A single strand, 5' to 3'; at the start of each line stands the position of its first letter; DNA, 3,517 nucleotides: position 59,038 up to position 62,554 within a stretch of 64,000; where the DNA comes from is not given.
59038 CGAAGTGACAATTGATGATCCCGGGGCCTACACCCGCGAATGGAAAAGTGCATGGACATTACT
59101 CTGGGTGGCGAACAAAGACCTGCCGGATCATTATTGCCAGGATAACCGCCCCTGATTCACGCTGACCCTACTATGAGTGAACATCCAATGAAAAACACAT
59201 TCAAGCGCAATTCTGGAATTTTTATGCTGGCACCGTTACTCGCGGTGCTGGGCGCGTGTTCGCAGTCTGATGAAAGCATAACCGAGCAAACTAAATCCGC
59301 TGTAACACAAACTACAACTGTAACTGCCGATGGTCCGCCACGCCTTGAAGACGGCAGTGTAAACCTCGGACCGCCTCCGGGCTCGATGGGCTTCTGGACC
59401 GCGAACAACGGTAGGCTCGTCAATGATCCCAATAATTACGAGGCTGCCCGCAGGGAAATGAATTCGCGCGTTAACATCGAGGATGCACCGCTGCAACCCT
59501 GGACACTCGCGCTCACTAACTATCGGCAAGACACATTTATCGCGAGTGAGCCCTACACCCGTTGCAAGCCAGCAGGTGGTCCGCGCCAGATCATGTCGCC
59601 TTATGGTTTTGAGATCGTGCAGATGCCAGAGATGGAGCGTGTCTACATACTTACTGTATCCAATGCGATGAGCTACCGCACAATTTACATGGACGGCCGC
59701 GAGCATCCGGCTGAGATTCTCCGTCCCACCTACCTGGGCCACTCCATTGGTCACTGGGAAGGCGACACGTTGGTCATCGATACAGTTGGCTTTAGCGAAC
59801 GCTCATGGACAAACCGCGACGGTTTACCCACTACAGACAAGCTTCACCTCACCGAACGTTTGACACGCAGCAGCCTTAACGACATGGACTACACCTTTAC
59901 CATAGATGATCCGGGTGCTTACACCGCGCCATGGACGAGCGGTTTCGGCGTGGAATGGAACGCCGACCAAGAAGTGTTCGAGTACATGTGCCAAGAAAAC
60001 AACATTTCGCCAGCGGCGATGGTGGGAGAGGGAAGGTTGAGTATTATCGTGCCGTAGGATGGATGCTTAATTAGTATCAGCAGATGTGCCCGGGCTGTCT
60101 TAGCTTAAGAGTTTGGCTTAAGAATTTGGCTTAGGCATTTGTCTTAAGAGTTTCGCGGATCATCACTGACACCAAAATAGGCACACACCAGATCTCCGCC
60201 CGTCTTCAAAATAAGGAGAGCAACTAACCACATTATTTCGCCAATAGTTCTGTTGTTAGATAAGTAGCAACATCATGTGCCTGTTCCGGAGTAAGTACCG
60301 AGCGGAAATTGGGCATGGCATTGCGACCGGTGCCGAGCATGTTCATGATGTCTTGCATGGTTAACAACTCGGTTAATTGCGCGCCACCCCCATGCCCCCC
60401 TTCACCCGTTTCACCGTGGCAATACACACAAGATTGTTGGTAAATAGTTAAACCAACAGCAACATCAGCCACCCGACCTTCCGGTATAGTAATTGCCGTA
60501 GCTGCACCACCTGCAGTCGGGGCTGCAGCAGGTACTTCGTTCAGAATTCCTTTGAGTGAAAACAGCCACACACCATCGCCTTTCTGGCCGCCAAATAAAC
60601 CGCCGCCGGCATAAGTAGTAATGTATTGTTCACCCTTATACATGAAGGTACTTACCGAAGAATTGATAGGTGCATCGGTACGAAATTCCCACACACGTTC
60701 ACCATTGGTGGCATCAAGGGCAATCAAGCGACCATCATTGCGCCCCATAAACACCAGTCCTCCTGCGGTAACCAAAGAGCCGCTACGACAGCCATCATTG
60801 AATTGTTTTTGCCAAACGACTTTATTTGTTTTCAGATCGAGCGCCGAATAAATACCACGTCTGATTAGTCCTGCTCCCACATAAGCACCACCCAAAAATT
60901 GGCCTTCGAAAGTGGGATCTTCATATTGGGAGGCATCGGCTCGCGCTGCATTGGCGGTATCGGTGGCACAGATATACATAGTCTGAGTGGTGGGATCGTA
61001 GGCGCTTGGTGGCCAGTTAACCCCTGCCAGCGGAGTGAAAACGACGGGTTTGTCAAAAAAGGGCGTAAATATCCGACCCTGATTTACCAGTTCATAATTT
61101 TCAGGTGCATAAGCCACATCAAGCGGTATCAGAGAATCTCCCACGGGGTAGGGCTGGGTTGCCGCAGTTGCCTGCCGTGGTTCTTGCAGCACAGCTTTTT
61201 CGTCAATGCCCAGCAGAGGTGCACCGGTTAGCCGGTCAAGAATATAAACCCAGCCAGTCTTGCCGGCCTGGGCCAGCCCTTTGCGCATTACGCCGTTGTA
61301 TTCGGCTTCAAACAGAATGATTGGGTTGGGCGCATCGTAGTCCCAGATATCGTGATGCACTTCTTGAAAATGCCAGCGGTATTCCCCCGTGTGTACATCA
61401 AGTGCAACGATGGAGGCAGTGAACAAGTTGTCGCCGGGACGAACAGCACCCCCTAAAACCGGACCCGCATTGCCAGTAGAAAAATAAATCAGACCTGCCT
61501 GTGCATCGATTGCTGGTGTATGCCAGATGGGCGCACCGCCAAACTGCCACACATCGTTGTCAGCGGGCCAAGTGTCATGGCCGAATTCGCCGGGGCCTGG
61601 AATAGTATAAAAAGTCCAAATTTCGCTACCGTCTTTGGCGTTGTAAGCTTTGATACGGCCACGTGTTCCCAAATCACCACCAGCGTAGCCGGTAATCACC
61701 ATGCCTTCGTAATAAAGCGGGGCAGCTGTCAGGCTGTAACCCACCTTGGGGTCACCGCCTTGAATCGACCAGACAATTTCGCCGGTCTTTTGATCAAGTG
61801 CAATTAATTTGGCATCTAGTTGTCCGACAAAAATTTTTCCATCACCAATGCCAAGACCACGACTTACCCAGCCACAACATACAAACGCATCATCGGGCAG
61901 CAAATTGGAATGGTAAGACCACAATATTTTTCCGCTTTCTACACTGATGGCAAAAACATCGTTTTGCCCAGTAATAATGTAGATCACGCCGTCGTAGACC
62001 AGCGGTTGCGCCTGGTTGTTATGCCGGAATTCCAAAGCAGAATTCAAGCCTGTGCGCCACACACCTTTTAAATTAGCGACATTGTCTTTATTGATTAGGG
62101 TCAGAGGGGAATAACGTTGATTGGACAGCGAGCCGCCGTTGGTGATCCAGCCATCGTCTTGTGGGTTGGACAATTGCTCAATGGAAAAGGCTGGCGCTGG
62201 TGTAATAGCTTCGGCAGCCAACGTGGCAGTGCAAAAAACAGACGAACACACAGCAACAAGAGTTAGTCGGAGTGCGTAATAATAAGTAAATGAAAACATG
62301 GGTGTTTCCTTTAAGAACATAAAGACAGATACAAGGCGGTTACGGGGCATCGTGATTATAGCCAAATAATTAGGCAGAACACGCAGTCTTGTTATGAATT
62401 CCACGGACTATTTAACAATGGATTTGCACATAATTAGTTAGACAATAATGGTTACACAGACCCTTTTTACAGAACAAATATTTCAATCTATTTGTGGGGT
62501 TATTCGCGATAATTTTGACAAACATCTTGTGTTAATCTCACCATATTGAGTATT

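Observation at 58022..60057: Three-member secreted paralogue family: predicted mature N-terminal His-His plus W.(N/H)PH motif, and a C-domain with a conserved Cys pair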

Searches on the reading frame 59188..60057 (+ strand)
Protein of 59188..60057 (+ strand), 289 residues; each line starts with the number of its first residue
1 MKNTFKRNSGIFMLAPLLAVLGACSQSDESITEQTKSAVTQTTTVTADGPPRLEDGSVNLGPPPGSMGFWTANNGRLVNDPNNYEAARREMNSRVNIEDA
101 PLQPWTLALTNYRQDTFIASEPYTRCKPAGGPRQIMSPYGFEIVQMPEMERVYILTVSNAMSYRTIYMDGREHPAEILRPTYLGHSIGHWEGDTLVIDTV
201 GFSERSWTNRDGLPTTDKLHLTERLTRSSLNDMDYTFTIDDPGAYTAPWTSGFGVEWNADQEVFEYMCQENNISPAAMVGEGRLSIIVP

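Call 3: search_protein_families(library=pfam, proteins=[window:59188-60057:+], max_evalue=1)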
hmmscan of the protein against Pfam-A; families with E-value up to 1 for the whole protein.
window:59188-60057:+ (289 aa): 0 families

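Call 4: search_protein_families(library=ncbifam, proteins=[window:59188-60057:+], max_evalue=1)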
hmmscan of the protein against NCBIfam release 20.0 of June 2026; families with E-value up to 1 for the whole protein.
window:59188-60057:+ (289 aa): 1 family
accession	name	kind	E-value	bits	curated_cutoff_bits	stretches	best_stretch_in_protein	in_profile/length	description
NF033553.1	MerP_Gpos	exception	0.051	13.4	110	1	10-47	7-43/112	mercury resistance system substrate-binding protein MerP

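Call 11: search_solved_structures(query=window:59188-60057:+, max_evalue=10)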
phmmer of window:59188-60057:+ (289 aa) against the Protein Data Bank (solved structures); distinct sequences matched with E-value up to 10: 3.
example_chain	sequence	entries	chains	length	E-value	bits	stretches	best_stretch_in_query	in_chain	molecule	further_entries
1lur_A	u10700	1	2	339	0.91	12.1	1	156-246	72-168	aldose 1-epimerase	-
7jil_a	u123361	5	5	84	1.6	11.3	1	137-205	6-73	50S ribosomal protein L31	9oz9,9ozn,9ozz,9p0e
3ees_A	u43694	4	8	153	1.9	11.1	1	36-116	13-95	Probable pyrophosphohydrolase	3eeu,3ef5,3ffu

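Call 28: find_homologous_proteins(query=window:59188-60057:+)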
Query window:59188-60057:+ (289 aa): 7386 proteins with E <= 0.001 among 8000 candidates; the best 120 are listed.
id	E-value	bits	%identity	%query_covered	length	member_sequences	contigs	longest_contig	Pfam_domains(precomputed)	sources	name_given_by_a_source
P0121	7.7e-197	671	100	100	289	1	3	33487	-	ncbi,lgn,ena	ncbi:MAG: hypothetical protein ACKVOF_00280 [Pseudohongiellaceae bacterium]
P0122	6.7e-195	664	99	100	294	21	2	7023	-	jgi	jgi:hypothetical protein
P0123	2.6e-191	652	97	100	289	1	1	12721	-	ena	-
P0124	8.8e-191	651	97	100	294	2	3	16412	-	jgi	jgi:hypothetical protein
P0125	6.2e-182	622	96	96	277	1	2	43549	-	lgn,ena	-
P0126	1.7e-168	577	84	100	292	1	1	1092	-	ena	-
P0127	6.5e-165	566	86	96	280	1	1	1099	-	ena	-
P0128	6.3e-158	543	79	100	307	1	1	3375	-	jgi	jgi:hypothetical protein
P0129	9.5e-155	532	80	100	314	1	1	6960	-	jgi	jgi:hypothetical protein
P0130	2.0e-151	521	76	100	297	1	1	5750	-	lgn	-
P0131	8.9e-151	519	79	100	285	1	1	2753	-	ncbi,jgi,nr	ncbi:MAG: hypothetical protein LBE21_06185 [Pseudomonadales bacterium]|jgi:hypothetical protein|nr:h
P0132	1.3e-146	506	77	100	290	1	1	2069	-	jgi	jgi:hypothetical protein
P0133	1.6e-143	496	72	100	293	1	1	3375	-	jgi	jgi:hypothetical protein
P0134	2.1e-143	495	74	100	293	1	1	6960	-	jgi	jgi:hypothetical protein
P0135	2.4e-140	485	84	84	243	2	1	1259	-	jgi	jgi:hypothetical protein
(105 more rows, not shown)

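Call 35: predict_structure(alignment_id=A2)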
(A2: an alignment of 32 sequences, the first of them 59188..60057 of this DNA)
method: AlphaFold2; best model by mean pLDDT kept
length: 289 residues; sequences in the alignment: 32
mean_pLDDT: 73.0   pTM: 0.71
mean pLDDT of the five models: 73.0, 72.4, 71.7, 71.5, 71.5
residues with pLDDT >= 90: 91; 70-90: 89; 50-70: 45; < 50: 64
segments of 3 or more residues with pLDDT < 50: 1-3, 13-15, 19-28, 30-39, 119-132, 267-289
pLDDT, mean of each block of 10 residues (from residue 1): 49 50 47 46 64 90 83 83 78 91 92 64 42 56 90 77 84 81 87 95 72 85 94 93 95 90 57 40 37
secondary structure, 60 per line:
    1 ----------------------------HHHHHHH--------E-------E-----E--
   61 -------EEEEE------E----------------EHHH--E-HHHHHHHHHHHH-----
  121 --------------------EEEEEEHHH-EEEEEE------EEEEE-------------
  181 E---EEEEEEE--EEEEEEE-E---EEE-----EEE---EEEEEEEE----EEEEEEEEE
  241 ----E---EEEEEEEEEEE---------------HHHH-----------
elements in order: H29-35 E68-72 H104-115 E141-146 E151-156 E163-167 E185-191 E194-200 E206-208 E214-216 E220-227 E232-240 E249-259 H275-278
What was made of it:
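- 59188..60057 (+): Protein B (289 aa): barrel-domain-only paralogue, the conserved downstream partner of A. Public record MFN0001224.1, 'hypothetical protein'. AF2 model with pLDDT 73 (call 35).
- On Calycin / lipocalin-like barrels (C-domain): The strand meander in model B fits (call 35).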

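Call 39: fold_search(model_id=the predicted structure, library=pdb)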
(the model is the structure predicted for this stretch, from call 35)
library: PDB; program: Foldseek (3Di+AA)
matches with E <= 10: 852; with E <= 0.001: 0
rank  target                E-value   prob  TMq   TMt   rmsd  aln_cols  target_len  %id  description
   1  5z4g_A                3.0e-02  1.00  0.26  0.48   4.6       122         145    8  Crystal structure of secretory abundant heat soluble protein 4 from Ramazzottius varieornatus (released 2018-04-11)
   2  5ura_B                4.5e-02  0.99  0.25  0.49   5.2       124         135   14  Enantiomer-Specific Binding of the Potent Antinociceptive Agent SBFI-26 to Anandamide transporters FABP7 (released 2017-08-23)
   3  5z4g_B                6.6e-02  0.99  0.27  0.51   4.1       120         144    9  Crystal structure of secretory abundant heat soluble protein 4 from Ramazzottius varieornatus (released 2018-04-11)
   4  4jnj_A                8.2e-02  0.72  0.21  0.44   9.5       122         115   11  Structure based engineering of streptavidin monomer with a reduced biotin dissociation rate (released 2013-05-29)
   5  3em0_B                9.1e-02  0.87  0.23  0.43   4.9       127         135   13  Crystal structure of Zebrafish Ileal Bile Acid-Bindin Protein complexed with cholic acid (crystal form B). (released 2009-01-13)
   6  3fa7_A                1.2e-01  0.69  0.23  0.41   6.1       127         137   16  Crystal structure of the apo R132K:R111L:L121E:R59E mutant of cellular retinoic acid-binding protein II at 1.90 angstr (released 2009-10-27)
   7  4xmc                  1.2e-01  0.21  0.16  0.23   9.0       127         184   12  Crystal structure of nitrophorin 7 from Rhodnius prolixus at pH 5.8 (released 2015-07-29)
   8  4xmh_A                1.2e-01  0.16  0.16  0.22   9.0       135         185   12  Crystal structure of nitrophorin 7 from Rhodnius prolixus at pH 7.8 complexed with Gly-Gly-Gly (released 2015-07-29)
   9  2rcq                  1.3e-01  0.66  0.22  0.39   6.5       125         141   10  Crystal structure of human apo Cellular Retinol Binding Protein II (CRBP-II) (released 2007-10-02)
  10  2frs_B                1.4e-01  0.72  0.22  0.42   7.6       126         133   16  Crystal structure of the f15w mutant of apo-cellular retinoic acid binding protein type ii at 1.51 angstroms resolutio (released 2006-09-19)
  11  3fa8_A                1.7e-01  0.87  0.24  0.46   5.5       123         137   16  Crystal structure of the apo R132K:Y134F:R111L:L121E mutant of cellular retinoic acid-binding protein II at 1.78 angst (released 2009-10-27)
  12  3bdr                  1.7e-01  0.14  0.15  0.25  11.7       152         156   12  Crystal structure of fatty acid-binding protein-like Ycf58 from Thermosynecoccus elongatus. Northeast Structural Genomic (released 2007-11-27)
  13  4kc5_B                2.0e-01  0.66  0.12  0.04   2.9        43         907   23  Crystal structure of the C-terminal part of RhiE from Burkholderia rhizoxinica (released 2013-09-18)
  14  5m6j                  2.1e-01  0.16  0.16  0.23   9.0       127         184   12  Crystal structure of nitrophorin 7 E27V mutant from Rhodnius prolixus (released 2017-12-20)
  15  4ayd_C                2.2e-01  0.08  0.11  0.13  18.0       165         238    7  Structure of a complex between CCPs 6 and 7 of Human Complement Factor H and Neisseria meningitidis FHbp Variant 1 R10 (released 2012-11-07)
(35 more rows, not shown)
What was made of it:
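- On Calycin / lipocalin-like barrels (C-domain): The top Foldseek hits are all calycins but weak: E 0.03-0.5, TM at most 0.51 (call 39).
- Closest known: Calycin superfamily. Same: The best structural matches of the C-domain core are FABP-like and avidin-like up-and-down barrels (call 39).
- Barrel hits are to fatty-acid, retinoid and bile-acid binding proteins, avidins and nitrophorins (call 39). The Foldseek matches are weak: best E 0.03, TM at most 0.51 (call 39).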

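Call 44: search_solved_structures(query=A2, max_evalue=10, show_alignments=2)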
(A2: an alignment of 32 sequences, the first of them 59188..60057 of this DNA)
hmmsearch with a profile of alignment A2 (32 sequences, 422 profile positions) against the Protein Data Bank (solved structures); distinct sequences matched with E-value up to 10: 3.
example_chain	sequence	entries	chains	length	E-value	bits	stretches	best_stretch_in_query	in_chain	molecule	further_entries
8a5d_W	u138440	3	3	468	0.92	11.9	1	156-198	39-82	Actin related protein 4 (Arp4)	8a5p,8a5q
23fu_M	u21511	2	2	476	0.94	11.8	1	156-198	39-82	Actin-related protein 4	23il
1q5n_A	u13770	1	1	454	1.1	11.6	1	129-176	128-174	3-carboxy-cis,cis-muconate cycloisomerase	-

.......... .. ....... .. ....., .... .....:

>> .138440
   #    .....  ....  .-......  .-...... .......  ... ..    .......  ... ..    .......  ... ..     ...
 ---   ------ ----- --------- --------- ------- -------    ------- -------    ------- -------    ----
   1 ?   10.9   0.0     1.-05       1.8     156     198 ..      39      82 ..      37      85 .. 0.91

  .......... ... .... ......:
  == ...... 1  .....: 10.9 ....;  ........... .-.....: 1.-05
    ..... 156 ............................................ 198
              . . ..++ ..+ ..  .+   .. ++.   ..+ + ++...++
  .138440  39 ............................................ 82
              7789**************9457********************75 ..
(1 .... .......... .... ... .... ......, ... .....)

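Call 67: search_protein_representatives(alignment_id=A2)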
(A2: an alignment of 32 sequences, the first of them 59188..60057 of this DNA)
Query: 32 sequences, 422 profile positions. Proteins with E-value up to 0.001 (for the whole library): 15232; up to 1e-10: 8287; up to 1e-30: 1066. The best 150 are listed.
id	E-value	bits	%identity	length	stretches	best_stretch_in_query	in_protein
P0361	4.2e-156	536.9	-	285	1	13-274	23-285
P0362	6.8e-106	371.4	-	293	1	27-268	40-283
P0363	7.9e-103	361.3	-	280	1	11-269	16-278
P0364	3.8e-102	359.1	-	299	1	29-268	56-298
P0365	2.0e-92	327.1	-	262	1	13-266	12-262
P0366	1.4e-89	317.7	-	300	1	29-269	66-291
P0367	2.4e-89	316.9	-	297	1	29-269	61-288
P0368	2.5e-88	313.6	-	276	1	30-221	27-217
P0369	8.0e-87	308.6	-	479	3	90-261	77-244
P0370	1.8e-84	300.8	-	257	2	84-255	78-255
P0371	8.9e-83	295.3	-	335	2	85-268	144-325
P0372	2.0e-81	290.8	-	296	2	85-257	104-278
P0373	1.3e-80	288.2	-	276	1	105-276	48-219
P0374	2.3e-80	287.3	-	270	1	13-266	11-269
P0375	4.5e-79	283.1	-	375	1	30-266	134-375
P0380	2.2e-74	267.6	-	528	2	85-256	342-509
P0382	1.7e-71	258.1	-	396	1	11-261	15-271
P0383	2.1e-71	257.8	-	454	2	111-255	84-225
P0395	1.8e-67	244.8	-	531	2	79-257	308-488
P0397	3.8e-67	243.8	-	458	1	30-256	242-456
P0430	1.3e-56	209.0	-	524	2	87-255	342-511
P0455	2.6e-52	194.9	-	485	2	89-257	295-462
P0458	3.9e-52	194.3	-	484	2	86-239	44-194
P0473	3.6e-50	187.8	-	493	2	106-258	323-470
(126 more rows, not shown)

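Call 68: search_protein_families(library=pfam, proteins=[P0369, P0380, P0383, P0395, P0397, P0430, P0455, P0458, P0473, P0382], max_evalue=0.01)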
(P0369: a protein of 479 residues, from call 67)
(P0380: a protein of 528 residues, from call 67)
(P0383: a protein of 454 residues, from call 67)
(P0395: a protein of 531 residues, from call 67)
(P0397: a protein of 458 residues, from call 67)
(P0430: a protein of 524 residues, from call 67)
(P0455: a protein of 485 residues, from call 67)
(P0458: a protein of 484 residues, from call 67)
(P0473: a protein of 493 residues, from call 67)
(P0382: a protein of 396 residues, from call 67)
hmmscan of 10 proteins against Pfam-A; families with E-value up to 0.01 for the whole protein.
P0369 (479 aa): 0 families

P0380 (528 aa): 0 families

P0383 (454 aa): 0 families

P0395 (531 aa): 0 families

P0397 (458 aa): 1 family
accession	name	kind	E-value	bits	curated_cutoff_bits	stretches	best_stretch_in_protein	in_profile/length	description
PF19649.4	DUF6152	-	6.6e-09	36.2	27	1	149-212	23-88/98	Family of unknown function (DUF6152)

P0430 (524 aa): 0 families

P0455 (485 aa): 0 families

P0458 (484 aa): 0 families

P0473 (493 aa): 0 families

P0382 (396 aa): 0 families
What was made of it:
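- Tried and rejected: They are only tandem barrels or DUF6152 fusions, with no known domain attached (call 68).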

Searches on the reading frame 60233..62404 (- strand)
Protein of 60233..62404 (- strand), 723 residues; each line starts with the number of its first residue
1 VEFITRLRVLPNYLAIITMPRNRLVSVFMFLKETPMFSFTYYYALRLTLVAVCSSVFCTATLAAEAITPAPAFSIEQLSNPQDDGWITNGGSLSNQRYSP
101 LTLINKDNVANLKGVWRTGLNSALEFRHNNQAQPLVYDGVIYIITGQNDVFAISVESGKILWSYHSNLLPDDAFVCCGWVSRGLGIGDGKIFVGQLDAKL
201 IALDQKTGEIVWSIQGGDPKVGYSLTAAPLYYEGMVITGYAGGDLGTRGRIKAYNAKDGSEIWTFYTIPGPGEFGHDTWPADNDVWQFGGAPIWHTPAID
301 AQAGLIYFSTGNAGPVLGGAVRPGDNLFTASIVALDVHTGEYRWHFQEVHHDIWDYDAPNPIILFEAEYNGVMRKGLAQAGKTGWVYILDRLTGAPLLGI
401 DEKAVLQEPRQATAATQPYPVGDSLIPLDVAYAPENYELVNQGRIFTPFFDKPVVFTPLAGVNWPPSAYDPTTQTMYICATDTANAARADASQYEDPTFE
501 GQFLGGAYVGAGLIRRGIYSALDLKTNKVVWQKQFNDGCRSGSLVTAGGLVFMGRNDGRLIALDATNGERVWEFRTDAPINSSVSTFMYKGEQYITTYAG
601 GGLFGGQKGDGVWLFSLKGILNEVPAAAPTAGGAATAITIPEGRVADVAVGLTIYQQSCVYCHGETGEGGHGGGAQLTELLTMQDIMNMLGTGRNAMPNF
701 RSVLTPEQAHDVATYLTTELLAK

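Call 9: search_protein_families(library=pfam, proteins=[window:60233-62404:-], max_evalue=0.001)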
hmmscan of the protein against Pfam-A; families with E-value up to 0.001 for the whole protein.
window:60233-62404:- (723 aa): 6 families
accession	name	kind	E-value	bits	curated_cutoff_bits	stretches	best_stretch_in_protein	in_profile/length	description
PF01011.28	PQQ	-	4.8e-96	323.2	26.7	2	86-490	1-445/595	Glucose/ethanol/alcohol dehydrogenase, beta-propeller domain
PF13360.13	PQQ_2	-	6.1e-30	105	27.6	2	115-263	16-142/233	Outer membrane protein assembly factor BamB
PF13570.13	Beta-prop_ACSF4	-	4.4e-15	56.3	133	2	521-598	33-193/329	Beta-alanine-activating enzyme, beta-propeller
PF13442.11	Cytochrome_CBB3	-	7.2e-12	45.9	27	1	647-716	2-68/68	Cytochrome C oxidase, cbb3-type, subunit III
PF23727.1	Beta-prop_FAM234A_B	-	0.00036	19.6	26.4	0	150-214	54-116/467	FAM234A/B beta-propeller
PF00034.26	Cytochrom_C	-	0.00041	22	21.3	0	650-677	3-30/90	Cytochrome c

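Call 65: search_solved_structures(query=window:60233-62404:-, max_evalue=1e-30, show_alignments=0)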
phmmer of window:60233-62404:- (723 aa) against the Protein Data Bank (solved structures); distinct sequences matched with E-value up to 1e-30: 26.
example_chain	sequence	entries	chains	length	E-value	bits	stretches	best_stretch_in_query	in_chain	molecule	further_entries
6zcv_A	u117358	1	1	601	3e-83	283.4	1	58-608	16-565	Quinoprotein ethanol dehydrogenase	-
6zcw_A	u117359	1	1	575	2.6e-82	280.3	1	79-399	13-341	Quinoprotein ethanol dehydrogenase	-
1kv9_A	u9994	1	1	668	5.7e-77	262.6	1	84-717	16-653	TYPE II QUINOHEMOPROTEIN ALCOHOL DEHYDROGENASE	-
1yiq_A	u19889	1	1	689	9.1e-75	255.4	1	82-717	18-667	Quinohemoprotein alcohol dehydrogenase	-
6dam_A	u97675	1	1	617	9.4e-74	252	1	59-606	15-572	Lanthanide-dependent methanol dehydrogenase XoxF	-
1kb0_A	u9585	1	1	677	1.8e-69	237.8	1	83-395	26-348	quinohemoprotein alcohol dehydrogenase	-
8gy2_A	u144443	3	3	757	5.7e-65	223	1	58-399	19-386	Alcohol dehydrogenase (quinone), dehydrogenase subunit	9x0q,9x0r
4tqo_B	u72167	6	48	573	5.6e-63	216.4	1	78-396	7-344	Methanol dehydrogenase protein, large subunit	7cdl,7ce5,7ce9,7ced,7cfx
2d0v_A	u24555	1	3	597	1.8e-60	208.1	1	77-397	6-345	methanol dehydrogenase large subunit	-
9ism_A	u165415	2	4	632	3.6e-60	207.1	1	62-396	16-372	Methanol dehydrogenase, alpha subunit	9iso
1flg_A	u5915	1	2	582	1.2e-59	205.4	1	91-394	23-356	PROTEIN (QUINOPROTEIN ETHANOL DEHYDROGENASE)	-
1w6s_A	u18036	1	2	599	3.4e-59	203.9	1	81-396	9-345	METHANOL DEHYDROGENASE SUBUNIT 1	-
1h4i_A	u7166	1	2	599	3.5e-59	203.8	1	81-396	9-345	METHANOL DEHYDROGENASE SUBUNIT 1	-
1h4j_A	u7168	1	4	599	1.1e-58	202.2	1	81-396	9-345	Methanol dehydrogenase [cytochrome c] subunit 1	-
2ad6_A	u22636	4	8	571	1.4e-58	201.9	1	86-396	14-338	Methanol dehydrogenase subunit 1 | METHANOL DEHYDROGENASE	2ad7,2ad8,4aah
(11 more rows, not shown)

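Call 74: search_protein_families(library=ncbifam, proteins=[window:60233-62404:-], max_evalue=0.00001)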
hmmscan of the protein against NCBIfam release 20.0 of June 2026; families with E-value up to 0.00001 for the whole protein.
window:60233-62404:- (723 aa): 11 families
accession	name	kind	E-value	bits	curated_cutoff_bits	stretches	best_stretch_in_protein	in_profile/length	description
TIGR03075.1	PQQ_enz_alc_DH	subfamily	1.7e-125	419.7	480.05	1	81-602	16-529/530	PQQ-dependent dehydrogenase, methanol/ethanol family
TIGR04528.1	acido_non_PQQ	subfamily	8e-102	341.5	650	2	81-399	1-312/493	acido-empty-quinoprotein group A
TIGR03074.1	PQQ_membr_DH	subfamily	8.4e-67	225.6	832.65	2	32-421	103-527/783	membrane-bound PQQ-dependent dehydrogenase, glucose/quinate/shikimate family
TIGR03300.1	assembly_YfgL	equivalog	3.9e-28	98.2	285.2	2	95-266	23-172/377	outer membrane protein assembly factor BamB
NF008351.0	PRK11138.1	equivalog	4.9e-22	78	423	2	99-265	33-186/394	outer membrane protein assembly factor BamB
NF053615.1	SerThrKinAfsKStmc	equivalog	9.5e-09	34.4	1300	0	125-265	562-690/809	protein serine/threonine kinase AfsK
NF050122.1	bc1_QcrC_actin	exception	8e-08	31.9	200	1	643-718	131-210/253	cytochrome bc1 complex diheme cytochrome c subunit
NF045773.1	cytochro_C550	exception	1.3e-07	31.5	125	1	651-717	52-117/118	cytochrome c550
NF045930.1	Cytc6PetJCyano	equivalog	1.4e-07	31.4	135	1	639-717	19-103/110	cytochrome c6 PetJ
NF045774.1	cytochro_C551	exception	9.9e-07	28.7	118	1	649-718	40-108/110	cytochrome c551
NF041516.1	PA2928_fam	subfamily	5.9e-06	25.9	70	0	147-213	68-126/376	PA2928 family protein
